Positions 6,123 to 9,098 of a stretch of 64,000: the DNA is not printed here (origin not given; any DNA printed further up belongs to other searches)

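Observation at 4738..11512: Tn7-like core with a TnsA-TnsB fusion and two paralogous TniQ/TnsD-like selectors flanking it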

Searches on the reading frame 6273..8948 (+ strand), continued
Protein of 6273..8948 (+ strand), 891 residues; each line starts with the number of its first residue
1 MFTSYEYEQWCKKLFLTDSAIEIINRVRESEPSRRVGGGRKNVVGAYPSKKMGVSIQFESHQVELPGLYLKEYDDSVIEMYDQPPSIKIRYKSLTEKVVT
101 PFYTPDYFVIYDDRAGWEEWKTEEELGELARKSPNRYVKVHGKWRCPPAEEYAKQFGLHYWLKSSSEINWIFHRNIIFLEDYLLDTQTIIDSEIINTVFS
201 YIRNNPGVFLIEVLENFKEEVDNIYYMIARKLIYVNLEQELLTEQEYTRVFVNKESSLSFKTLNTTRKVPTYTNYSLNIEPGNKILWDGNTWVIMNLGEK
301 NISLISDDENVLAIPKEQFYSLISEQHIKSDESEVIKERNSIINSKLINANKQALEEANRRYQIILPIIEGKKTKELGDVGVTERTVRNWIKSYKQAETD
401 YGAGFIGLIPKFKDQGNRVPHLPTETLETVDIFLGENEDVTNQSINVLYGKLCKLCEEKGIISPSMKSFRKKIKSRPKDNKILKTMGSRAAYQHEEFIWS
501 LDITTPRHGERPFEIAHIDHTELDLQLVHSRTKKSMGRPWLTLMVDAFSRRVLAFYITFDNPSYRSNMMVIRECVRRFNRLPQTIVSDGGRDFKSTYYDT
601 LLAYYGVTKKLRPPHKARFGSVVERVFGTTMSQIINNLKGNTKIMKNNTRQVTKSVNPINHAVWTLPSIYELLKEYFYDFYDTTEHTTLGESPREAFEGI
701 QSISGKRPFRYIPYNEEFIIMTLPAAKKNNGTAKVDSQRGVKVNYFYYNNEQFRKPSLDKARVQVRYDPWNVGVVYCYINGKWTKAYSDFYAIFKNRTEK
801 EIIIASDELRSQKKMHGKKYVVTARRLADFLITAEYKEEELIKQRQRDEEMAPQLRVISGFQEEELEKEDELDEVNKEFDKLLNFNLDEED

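Call 50: search_solved_structures(query=window:6273-8948:+, max_evalue=0.01, show_alignments=3)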
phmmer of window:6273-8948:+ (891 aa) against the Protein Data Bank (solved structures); distinct sequences matched with E-value up to 0.01: 8.
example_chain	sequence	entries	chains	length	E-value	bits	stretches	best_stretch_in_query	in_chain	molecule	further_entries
9bw1_M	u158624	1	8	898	9e-232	774.8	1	6-867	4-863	Integrase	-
9y7b_A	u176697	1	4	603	6.4e-16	60.7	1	387-683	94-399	IF3A Tn6677 TnsB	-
30jv_A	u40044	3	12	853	2.9e-11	45.2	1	383-642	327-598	TnsA endonuclease N-terminal domain-containing protein,TnsB transposase | PseTnsAB artificial fusion protein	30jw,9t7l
7svw_A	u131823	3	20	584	3.9e-11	44.8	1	517-694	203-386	TnsB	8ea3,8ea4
8rdu_R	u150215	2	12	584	3.9e-11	44.8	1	517-694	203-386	TnsB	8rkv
8aa5_AP1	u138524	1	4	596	4e-11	44.8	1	517-694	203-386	TnsB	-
30ga_R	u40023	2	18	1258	9.6e-11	43.5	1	384-642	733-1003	Maltose/maltodextrin-binding periplasmic protein,TnsA endonuclease N-terminal domain-conta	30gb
7pik_A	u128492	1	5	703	2.5e-07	32.2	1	484-570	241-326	Transposon Tn7 transposition protein TnsB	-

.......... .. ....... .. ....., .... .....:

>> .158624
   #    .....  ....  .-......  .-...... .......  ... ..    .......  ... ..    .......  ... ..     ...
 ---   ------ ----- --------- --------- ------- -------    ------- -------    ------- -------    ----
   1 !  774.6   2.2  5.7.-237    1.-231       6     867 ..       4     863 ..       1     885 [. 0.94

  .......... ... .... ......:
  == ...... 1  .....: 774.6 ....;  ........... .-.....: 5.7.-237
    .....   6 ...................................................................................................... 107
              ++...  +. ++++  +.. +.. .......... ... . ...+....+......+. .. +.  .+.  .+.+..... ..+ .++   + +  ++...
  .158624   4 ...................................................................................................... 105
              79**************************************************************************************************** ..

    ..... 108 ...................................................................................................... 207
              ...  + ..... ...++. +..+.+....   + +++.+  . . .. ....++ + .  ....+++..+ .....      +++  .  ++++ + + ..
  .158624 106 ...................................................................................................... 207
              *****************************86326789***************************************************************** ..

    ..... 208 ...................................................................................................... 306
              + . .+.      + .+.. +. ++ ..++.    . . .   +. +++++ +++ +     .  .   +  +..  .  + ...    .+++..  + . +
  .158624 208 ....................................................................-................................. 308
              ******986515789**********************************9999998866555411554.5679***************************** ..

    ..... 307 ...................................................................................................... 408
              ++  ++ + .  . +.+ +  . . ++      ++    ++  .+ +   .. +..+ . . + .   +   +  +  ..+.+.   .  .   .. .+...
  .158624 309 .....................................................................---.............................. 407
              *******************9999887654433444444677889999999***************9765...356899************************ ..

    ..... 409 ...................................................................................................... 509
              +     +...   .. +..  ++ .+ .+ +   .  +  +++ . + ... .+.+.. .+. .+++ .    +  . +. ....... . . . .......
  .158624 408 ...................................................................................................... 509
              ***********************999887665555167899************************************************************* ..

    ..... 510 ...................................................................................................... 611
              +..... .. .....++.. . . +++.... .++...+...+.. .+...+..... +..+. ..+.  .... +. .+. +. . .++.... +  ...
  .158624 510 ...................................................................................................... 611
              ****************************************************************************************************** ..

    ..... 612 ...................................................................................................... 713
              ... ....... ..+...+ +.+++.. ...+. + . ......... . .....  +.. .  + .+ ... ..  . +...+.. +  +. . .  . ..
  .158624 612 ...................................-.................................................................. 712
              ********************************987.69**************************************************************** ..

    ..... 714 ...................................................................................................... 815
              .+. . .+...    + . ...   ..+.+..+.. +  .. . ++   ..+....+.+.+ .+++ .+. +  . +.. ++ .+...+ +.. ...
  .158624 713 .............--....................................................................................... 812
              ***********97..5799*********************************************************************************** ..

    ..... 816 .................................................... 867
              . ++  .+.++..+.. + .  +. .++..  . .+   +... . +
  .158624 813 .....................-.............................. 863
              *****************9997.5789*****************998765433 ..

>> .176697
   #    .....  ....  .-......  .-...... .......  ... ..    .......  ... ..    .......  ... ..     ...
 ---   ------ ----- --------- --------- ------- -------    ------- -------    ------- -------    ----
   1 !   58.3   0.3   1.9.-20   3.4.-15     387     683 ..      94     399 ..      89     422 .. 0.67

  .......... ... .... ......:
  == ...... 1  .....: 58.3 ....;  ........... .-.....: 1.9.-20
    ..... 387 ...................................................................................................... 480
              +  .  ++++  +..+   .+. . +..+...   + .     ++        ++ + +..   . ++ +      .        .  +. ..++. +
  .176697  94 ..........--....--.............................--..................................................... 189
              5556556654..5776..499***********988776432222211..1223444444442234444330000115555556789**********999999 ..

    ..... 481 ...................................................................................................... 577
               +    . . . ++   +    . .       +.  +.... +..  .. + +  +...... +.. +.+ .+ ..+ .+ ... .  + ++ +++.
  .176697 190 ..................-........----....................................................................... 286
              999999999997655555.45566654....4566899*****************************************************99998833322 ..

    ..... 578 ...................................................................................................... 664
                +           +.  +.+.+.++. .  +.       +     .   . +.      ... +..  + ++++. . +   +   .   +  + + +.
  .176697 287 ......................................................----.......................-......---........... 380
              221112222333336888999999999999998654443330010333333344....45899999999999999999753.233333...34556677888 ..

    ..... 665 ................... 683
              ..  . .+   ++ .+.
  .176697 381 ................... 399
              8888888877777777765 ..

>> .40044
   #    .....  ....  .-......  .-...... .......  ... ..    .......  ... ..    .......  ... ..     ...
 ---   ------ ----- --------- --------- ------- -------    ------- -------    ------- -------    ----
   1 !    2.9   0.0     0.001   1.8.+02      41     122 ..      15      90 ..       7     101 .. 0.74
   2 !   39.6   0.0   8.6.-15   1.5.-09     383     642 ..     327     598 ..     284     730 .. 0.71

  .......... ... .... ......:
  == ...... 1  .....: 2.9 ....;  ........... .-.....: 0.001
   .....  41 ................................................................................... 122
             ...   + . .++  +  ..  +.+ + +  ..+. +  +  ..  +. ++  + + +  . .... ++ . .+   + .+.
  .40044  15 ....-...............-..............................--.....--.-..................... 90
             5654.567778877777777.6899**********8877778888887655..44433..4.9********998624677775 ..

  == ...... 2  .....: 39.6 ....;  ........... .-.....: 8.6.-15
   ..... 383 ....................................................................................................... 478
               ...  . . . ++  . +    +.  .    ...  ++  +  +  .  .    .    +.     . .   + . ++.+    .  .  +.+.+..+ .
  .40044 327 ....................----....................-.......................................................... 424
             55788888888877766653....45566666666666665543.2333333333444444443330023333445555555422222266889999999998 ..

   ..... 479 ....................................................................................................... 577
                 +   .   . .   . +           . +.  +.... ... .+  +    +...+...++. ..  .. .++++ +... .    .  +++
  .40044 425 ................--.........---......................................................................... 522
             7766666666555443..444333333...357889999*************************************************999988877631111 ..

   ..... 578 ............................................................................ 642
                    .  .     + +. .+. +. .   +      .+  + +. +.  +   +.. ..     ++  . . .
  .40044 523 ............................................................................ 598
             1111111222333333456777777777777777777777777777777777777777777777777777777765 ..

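Call 65: search_dna_similar(query=window:6273-8948:+, collection=plasmids, mode=protein, max_rows=25, max_evalue=1e-30)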
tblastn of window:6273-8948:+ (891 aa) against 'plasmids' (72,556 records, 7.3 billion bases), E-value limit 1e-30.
Records with a match: 52; places in all: 71; records where one place covers at least 80% of the query: 44.
Best place of each record, by identity: <60% 52.
By first word of the organism name: Nostoc 23; Tolypothrix 8; Gloeothece 4; Calothrix 3; Microchaete 3; Trichormus 3; Bacillus 2; Aulosira 1; Allocoleopsis 1; Caballeronia 1; and 3 more.
By predicted mobility (MOB-suite, as given by PLSDB): non-mobilizable 19; conjugative 18; mobilizable 15.
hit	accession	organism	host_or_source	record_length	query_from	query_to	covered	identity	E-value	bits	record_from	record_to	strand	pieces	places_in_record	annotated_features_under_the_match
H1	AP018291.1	Calothrix sp. NIES-4105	-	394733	1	858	96%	44.9%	0e+0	675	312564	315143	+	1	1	integrase, catalytic region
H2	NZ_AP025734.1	Nostoc cf. commune SO-36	-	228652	1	860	97%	42.9%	0e+0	644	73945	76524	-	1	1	TnsA endonuclease C-terminal domain-containing protein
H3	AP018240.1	Microchaete diplosiphon NIES-3275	-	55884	1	858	96%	42.6%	0e+0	635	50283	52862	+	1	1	integrase, catalytic region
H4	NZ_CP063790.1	Tolypothrix sp. PCC 7712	Soil sample,soil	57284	1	858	96%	42.6%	0e+0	635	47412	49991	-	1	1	TnsA endonuclease N-terminal domain-containing protein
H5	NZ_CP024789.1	Nostoc flagelliforme CCNUN1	cell culture,desert soil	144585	1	860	97%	42.3%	0e+0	635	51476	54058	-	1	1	TnsA endonuclease C-terminal domain-containing protein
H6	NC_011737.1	Gloeothece citriformis PCC 7424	-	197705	1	860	97%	41.9%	0e+0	638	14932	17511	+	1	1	TnsA endonuclease C-terminal domain-containing protein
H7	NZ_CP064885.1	Tolypothrix sp. PCC 7601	Fresh water sample,Fresh water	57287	1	858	96%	41.8%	3e-106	642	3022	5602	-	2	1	heteromeric transposase endonuclease subunit TnsA | transposase family protein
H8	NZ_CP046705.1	Nostoc sp. ATCC 53789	-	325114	1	858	96%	41.7%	0e+0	623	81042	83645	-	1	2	DDE-type integrase/transposase/recombinase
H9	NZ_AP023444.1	Nostoc sp. MS1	-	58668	6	850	95%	42.1%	0e+0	654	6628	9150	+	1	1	TnsA endonuclease N-terminal domain-containing protein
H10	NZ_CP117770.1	Nostoc sp. UHCC 0926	whole organism,lichen surface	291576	1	848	95%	41.7%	0e+0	597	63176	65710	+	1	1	DDE-type integrase/transposase/recombinase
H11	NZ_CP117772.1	Nostoc sp. UHCC 0926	whole organism,lichen surface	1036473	1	848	95%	41.7%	0e+0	597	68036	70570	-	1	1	none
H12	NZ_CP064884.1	Tolypothrix sp. PCC 7601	Fresh water sample,Fresh water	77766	5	850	95%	41.7%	6e-180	659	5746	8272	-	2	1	Mu transposase C-terminal domain-containing protein | hypothetical protein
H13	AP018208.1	Calothrix brevissima NIES-22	-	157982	1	850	95%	41.5%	0e+0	605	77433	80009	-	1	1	integrase, catalytic region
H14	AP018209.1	Calothrix brevissima NIES-22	-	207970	1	850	95%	41.5%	0e+0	605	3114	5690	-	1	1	integrase, catalytic region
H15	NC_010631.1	Nostoc punctiforme PCC 73102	-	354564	1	848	95%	41.6%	3e-162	600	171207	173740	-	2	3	heteromeric transposase endonuclease subunit TnsA | Mu transposase C-terminal domain-containing protein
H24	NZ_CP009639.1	Bacillus cereus 03BB108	Dust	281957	1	844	95%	41.5%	0e+0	602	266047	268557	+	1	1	DDE-type integrase/transposase/recombinase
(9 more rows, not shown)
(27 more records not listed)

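Call 66: search_dna_similar(query=window:6273-8948:+, collection=phages, mode=protein, max_rows=10, max_evalue=1e-30)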
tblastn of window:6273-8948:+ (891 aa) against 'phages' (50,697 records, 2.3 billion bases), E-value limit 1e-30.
No match.

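Call 67: get_annotated_region(hit=H24, flank=12000)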
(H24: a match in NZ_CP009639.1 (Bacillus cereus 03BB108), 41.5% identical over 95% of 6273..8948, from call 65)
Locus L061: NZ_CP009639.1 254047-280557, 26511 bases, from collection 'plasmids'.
description: Bacillus cereus 03BB108 plasmid pBFI_1, complete sequence
organism: Bacillus cereus 03BB108 (NCBI taxid 451709)
taxonomy: Bacteria; Bacillota; Bacilli; Bacillales; Bacillaceae; Bacillus; Bacillus cereus; Bacillus cereus 03BB108
host: -; source: Dust; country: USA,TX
typing (MOB-suite, as given by PLSDB): non-mobilizable; replicon rep_cluster_170; mating-pair formation MPF_T
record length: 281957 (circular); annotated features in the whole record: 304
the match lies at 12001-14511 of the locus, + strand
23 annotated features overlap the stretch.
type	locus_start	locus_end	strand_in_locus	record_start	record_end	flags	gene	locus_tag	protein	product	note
CDS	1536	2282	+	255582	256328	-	-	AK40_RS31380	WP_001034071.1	HlyD family efflux transporter periplasmic adaptor subunit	-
CDS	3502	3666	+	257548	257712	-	-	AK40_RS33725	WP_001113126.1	hypothetical protein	-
CDS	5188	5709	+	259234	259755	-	-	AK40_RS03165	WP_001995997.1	hypothetical protein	-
CDS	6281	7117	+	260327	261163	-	-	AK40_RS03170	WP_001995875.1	hypothetical protein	-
CDS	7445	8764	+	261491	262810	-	-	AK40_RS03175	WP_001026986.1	hypothetical protein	-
CDS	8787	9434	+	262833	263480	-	-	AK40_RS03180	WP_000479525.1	hypothetical protein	-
CDS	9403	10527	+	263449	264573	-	-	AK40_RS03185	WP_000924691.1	hypothetical protein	-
CDS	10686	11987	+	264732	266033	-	-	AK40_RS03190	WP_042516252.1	TniQ family protein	-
CDS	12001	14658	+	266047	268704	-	-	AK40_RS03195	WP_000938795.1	DDE-type integrase/transposase/recombinase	-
CDS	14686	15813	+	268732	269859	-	-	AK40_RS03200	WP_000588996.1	TniB family NTP-binding protein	-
CDS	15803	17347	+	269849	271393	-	-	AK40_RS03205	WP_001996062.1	TniQ family protein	-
CDS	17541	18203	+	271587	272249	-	-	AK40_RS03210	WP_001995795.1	DNA methylase N-4/N-6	-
CDS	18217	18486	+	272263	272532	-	-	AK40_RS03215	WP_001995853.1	hypothetical protein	-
CDS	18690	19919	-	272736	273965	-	-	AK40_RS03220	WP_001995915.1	NAD(P)/FAD-dependent oxidoreductase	-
CDS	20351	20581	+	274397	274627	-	-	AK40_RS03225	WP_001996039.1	hypothetical protein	-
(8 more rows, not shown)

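Call 83: search_protein_families(library=padloc, proteins=[L001:381-1565:+, L001:1534-4509:+, L001:4509-4934:+, L001:4931-5329:+, L001:5332-6405:+], max_evalue=0.001)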
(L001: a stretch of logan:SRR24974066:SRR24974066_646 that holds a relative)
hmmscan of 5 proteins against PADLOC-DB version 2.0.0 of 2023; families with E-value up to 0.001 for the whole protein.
L001:381-1565:+ (394 aa): 7 families
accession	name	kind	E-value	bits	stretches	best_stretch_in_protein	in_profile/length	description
PDLC02158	Avs1a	-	1.5e-79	266.1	1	1-392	1-389/392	-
PDLC03854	LmuA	-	8.1e-76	253.4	1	1-383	3-338/345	-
PDLC03805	RTasMBL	-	1.1e-49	167.4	2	239-392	164-322/322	DRT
PDLC04676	PDC-M48B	-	2.3e-12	44.4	2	7-72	14-81/357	-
PDLC04675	PDC-M48B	-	5.4e-08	30.4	0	250-334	149-234/291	-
PDLC04673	PDC-M48B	-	8.9e-06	23.3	1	3-68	4-68/296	-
PDLC04674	PDC-M48B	-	0.00066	17.1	0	1-67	1-65/270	-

L001:1534-4509:+ (991 aa): 10 families
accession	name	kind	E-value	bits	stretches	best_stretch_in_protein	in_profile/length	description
PDLC02164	Avs2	-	3.4e-24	82.8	1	303-808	265-772/1504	-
PDLC02159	Avs1b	-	1.7e-18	63.5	1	38-212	18-184/1924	-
PDLC02161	Avs2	-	4.5e-15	52.5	1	312-513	273-475/1499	-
PDLC02165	Avs2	-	3.2e-13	46.4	1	327-707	155-529/1375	-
PDLC02163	Avs2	-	6.3e-12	41.9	1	364-706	397-729/1576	-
PDLC02162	Avs2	-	7.2e-11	38.8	1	279-825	239-761/1379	-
PDLC02959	RT-Protease_XI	-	2.9e-10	37.7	1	10-202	328-501/510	single gene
PDLC02960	RT-Protease_XI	-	1.4e-09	35.5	1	9-201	325-496/506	single gene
PDLC02166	Avs2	-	8.9e-09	31.3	1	350-501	311-457/1498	-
PDLC05022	PDC-S45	-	0.00013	19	1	14-70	14-77/293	-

L001:4509-4934:+ (141 aa): 0 families

L001:4931-5329:+ (132 aa): 0 families

L001:5332-6405:+ (357 aa): 2 families
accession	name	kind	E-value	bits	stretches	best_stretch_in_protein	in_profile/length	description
PDLC02903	pVip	-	2.6e-11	41.5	1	49-148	5-100/257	Viperins not associated with kinases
PDLC02904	pVip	-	8.5e-11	39.9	1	49-148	8-107/262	Viperins associated with kinases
